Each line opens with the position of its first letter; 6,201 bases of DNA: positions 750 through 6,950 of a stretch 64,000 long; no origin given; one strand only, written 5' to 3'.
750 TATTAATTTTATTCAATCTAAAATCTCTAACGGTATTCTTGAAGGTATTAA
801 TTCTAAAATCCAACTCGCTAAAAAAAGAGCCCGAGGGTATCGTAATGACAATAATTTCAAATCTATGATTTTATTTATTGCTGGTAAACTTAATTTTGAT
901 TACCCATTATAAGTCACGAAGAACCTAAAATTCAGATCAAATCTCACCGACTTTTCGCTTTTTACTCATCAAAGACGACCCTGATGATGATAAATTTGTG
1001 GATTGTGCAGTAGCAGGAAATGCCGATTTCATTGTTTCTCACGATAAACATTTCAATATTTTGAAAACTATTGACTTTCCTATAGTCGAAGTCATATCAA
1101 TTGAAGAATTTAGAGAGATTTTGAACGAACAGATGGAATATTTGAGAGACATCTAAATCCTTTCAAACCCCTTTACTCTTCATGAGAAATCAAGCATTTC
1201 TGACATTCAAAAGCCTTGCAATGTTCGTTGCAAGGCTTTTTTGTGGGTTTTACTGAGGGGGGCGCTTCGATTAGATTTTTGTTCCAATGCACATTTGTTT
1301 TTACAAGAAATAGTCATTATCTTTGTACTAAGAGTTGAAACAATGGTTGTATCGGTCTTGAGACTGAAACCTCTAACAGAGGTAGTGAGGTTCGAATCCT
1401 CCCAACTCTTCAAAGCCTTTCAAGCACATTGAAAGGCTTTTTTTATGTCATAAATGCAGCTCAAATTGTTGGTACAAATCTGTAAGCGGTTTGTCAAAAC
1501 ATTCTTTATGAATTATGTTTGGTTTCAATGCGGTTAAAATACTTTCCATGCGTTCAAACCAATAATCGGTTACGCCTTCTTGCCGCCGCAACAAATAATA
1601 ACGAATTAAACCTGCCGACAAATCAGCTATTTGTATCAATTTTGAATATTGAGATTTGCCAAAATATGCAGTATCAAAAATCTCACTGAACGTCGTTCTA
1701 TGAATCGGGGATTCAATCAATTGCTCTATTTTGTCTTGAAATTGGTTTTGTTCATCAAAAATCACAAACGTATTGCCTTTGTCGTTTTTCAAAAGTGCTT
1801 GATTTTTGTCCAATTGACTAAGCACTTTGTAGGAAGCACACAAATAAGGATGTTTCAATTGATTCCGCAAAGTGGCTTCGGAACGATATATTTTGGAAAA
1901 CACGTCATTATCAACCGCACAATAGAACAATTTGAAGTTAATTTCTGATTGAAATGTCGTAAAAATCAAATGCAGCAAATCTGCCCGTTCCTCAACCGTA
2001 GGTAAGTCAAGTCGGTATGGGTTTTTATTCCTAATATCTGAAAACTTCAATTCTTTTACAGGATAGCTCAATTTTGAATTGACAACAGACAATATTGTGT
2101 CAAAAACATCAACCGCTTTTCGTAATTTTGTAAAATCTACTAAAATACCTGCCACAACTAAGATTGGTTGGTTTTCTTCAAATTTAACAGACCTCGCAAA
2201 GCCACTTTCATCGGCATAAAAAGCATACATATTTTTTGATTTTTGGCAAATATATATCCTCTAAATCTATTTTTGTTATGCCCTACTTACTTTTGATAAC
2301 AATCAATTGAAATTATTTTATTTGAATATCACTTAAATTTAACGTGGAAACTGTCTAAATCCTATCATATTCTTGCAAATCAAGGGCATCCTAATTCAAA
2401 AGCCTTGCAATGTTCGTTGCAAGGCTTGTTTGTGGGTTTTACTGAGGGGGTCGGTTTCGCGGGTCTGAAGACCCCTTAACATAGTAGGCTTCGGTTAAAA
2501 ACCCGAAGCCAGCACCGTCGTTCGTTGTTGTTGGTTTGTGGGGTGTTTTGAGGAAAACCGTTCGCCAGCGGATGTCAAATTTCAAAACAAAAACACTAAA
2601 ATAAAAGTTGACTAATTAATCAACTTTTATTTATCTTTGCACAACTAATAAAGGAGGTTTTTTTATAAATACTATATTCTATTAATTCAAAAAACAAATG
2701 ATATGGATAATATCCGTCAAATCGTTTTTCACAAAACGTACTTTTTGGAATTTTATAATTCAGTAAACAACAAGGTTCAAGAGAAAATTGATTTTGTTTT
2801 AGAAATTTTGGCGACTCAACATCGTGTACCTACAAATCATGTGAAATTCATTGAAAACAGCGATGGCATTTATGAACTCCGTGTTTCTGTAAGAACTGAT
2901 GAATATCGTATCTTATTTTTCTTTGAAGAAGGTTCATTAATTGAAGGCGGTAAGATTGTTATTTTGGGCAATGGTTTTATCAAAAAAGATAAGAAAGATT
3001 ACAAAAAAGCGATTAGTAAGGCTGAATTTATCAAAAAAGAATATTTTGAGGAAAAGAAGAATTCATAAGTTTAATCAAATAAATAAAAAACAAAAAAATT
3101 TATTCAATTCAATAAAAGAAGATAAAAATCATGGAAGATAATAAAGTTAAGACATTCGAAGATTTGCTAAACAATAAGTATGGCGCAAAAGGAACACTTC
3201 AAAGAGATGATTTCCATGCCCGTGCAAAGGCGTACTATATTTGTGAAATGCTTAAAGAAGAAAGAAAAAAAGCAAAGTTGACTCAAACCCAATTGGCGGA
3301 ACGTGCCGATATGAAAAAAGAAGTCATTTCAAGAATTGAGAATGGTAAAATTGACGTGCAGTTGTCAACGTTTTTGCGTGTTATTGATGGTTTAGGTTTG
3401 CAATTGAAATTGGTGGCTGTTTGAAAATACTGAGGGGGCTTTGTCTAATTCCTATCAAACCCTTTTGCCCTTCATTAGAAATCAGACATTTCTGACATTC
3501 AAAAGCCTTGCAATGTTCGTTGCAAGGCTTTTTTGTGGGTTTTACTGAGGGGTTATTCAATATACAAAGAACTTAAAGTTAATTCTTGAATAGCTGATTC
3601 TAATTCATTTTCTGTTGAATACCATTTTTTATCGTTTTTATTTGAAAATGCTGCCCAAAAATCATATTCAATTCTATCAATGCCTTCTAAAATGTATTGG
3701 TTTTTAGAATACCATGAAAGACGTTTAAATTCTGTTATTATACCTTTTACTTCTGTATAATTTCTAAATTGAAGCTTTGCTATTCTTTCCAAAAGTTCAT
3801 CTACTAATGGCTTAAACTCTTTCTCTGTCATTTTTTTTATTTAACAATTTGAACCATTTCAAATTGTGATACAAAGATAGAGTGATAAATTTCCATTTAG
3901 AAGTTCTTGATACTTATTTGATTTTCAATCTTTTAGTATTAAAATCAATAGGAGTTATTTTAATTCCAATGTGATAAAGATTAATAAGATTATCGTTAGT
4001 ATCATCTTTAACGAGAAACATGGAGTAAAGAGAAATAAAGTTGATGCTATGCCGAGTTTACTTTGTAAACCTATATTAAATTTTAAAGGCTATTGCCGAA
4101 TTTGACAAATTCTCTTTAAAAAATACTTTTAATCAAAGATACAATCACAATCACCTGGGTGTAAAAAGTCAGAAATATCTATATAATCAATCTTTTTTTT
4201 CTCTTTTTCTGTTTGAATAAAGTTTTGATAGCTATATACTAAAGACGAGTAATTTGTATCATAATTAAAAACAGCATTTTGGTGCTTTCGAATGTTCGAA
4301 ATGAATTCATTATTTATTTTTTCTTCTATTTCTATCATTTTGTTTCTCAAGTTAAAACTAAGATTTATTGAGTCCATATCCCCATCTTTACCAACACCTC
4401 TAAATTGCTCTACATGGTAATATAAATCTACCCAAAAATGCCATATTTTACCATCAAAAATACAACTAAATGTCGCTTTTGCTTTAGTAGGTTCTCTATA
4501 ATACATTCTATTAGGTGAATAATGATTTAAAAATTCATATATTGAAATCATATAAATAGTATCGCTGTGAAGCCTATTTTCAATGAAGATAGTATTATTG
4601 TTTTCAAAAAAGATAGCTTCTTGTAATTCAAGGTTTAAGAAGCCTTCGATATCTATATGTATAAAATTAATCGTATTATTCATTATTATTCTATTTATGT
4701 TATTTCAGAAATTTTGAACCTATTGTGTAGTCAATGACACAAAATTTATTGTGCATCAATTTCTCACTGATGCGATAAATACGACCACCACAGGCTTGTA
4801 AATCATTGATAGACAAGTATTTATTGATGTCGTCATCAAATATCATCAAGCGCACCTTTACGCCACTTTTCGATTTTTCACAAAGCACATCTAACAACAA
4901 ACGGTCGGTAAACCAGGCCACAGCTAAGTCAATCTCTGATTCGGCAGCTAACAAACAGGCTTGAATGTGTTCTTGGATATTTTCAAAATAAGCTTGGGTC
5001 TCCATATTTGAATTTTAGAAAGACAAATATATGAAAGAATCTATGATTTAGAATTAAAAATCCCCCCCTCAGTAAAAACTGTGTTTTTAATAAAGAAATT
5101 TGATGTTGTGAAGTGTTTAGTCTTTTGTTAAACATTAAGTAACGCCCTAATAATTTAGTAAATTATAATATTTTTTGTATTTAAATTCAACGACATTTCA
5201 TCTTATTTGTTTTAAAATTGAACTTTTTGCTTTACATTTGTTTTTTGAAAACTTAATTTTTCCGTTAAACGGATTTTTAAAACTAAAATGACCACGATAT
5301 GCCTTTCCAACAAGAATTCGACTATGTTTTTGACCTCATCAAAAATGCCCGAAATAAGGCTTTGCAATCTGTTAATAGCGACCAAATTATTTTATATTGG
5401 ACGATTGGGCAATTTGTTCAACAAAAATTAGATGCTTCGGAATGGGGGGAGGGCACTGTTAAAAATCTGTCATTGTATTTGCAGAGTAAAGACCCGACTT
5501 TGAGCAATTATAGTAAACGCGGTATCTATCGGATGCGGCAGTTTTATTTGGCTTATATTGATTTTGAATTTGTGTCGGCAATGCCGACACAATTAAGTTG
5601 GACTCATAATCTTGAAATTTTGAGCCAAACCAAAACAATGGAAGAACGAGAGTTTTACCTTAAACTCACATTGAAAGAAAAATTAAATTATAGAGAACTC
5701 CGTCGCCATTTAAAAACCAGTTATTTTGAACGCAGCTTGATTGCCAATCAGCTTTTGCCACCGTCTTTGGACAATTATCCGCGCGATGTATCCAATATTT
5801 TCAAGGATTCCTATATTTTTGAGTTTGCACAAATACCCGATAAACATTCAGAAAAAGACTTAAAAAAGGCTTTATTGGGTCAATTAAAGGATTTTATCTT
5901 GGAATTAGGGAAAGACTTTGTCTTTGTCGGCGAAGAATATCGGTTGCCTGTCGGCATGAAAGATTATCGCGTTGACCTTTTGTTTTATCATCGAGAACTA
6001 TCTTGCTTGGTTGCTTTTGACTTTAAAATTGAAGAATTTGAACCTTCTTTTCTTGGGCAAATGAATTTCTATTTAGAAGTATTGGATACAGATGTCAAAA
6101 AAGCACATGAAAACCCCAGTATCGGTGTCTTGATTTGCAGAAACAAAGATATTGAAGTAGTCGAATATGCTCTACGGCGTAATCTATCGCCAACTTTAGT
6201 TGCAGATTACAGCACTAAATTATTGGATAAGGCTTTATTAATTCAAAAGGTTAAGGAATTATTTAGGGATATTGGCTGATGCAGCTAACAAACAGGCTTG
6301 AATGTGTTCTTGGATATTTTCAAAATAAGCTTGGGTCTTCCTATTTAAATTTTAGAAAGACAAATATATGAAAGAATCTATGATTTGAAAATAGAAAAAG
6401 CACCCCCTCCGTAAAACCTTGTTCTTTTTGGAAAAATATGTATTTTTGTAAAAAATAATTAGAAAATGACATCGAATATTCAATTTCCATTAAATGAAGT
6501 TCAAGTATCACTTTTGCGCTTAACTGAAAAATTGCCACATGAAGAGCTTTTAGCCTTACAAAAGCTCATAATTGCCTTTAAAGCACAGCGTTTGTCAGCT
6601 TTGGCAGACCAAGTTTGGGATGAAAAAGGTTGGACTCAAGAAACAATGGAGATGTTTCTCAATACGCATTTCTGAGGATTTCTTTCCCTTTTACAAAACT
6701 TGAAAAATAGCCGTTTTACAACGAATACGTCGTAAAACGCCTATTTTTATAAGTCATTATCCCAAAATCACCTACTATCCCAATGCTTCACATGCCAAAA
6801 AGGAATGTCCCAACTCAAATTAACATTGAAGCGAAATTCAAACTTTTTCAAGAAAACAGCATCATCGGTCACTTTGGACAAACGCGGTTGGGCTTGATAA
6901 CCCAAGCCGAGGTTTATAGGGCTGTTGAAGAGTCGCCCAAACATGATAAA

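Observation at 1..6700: Mosaic accessory island whose gene modules are each bounded by the abundant word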

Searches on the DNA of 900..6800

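Call 22: search_rna_families(source=window, start=900, end=6800, threshold=evalue, max_evalue=5, show_alignments=3)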
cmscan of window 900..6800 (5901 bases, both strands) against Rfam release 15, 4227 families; matches with E-value up to 5: 11.
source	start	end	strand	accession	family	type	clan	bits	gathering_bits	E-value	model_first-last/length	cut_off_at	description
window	3935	4022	-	RF00537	snoMe28S-Am2634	Gene; snRNA; snoRNA; CD-box;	-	22.3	50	3.6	1-97/97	no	Small nucleolar RNA Me28S-Am2634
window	1337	1445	+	RF02435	SpF41_sRNA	Gene; sRNA;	-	22.3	52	4.8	1-105/105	no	Streptococcus sRNA SpF41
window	2150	2225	-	RF00284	SNORD74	Gene; snRNA; snoRNA; CD-box;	CL00069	21.3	41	0.3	1-80/80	no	Small nucleolar RNA SNORD74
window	3494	3563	-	RF00506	Thr_leader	Cis-reg; leader;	-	20.9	55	1.7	1-118/118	no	Threonine operon leader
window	1380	1453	+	RF00519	suhB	Gene; sRNA;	CL00108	20.4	41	0.87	1-77/77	no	Makes More Granules Regulator RNA (mmgR)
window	1202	1290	-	RF00506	Thr_leader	Cis-reg; leader;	-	20.2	55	2.5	1-118/118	no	Threonine operon leader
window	1491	1648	-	RF02854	Ysr100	Gene; sRNA;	-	20.1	47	2.9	1-120/120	no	Yersinia sRNA 100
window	1332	1408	+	RF01852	tRNA-Sec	Gene; tRNA;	CL00001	20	47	2.5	1-91/91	no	Selenocysteine transfer RNA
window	4031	4088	+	RF03123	gCoV-3UTR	Cis-reg;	CL00117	18.8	175.8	0.22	199-255/275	no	Gammacoronavirus 3'UTR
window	4701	4767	-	RF01544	TB11Cs5H3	Gene; snRNA; snoRNA; HACA-box;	-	17.7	50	3.9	1-65/65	no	Trypanosomatid snoRNA TB11Cs5H3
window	1388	1443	+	RF02763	IsrM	Gene; sRNA;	-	13.6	376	1.7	1-329/329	no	IsrM sRNA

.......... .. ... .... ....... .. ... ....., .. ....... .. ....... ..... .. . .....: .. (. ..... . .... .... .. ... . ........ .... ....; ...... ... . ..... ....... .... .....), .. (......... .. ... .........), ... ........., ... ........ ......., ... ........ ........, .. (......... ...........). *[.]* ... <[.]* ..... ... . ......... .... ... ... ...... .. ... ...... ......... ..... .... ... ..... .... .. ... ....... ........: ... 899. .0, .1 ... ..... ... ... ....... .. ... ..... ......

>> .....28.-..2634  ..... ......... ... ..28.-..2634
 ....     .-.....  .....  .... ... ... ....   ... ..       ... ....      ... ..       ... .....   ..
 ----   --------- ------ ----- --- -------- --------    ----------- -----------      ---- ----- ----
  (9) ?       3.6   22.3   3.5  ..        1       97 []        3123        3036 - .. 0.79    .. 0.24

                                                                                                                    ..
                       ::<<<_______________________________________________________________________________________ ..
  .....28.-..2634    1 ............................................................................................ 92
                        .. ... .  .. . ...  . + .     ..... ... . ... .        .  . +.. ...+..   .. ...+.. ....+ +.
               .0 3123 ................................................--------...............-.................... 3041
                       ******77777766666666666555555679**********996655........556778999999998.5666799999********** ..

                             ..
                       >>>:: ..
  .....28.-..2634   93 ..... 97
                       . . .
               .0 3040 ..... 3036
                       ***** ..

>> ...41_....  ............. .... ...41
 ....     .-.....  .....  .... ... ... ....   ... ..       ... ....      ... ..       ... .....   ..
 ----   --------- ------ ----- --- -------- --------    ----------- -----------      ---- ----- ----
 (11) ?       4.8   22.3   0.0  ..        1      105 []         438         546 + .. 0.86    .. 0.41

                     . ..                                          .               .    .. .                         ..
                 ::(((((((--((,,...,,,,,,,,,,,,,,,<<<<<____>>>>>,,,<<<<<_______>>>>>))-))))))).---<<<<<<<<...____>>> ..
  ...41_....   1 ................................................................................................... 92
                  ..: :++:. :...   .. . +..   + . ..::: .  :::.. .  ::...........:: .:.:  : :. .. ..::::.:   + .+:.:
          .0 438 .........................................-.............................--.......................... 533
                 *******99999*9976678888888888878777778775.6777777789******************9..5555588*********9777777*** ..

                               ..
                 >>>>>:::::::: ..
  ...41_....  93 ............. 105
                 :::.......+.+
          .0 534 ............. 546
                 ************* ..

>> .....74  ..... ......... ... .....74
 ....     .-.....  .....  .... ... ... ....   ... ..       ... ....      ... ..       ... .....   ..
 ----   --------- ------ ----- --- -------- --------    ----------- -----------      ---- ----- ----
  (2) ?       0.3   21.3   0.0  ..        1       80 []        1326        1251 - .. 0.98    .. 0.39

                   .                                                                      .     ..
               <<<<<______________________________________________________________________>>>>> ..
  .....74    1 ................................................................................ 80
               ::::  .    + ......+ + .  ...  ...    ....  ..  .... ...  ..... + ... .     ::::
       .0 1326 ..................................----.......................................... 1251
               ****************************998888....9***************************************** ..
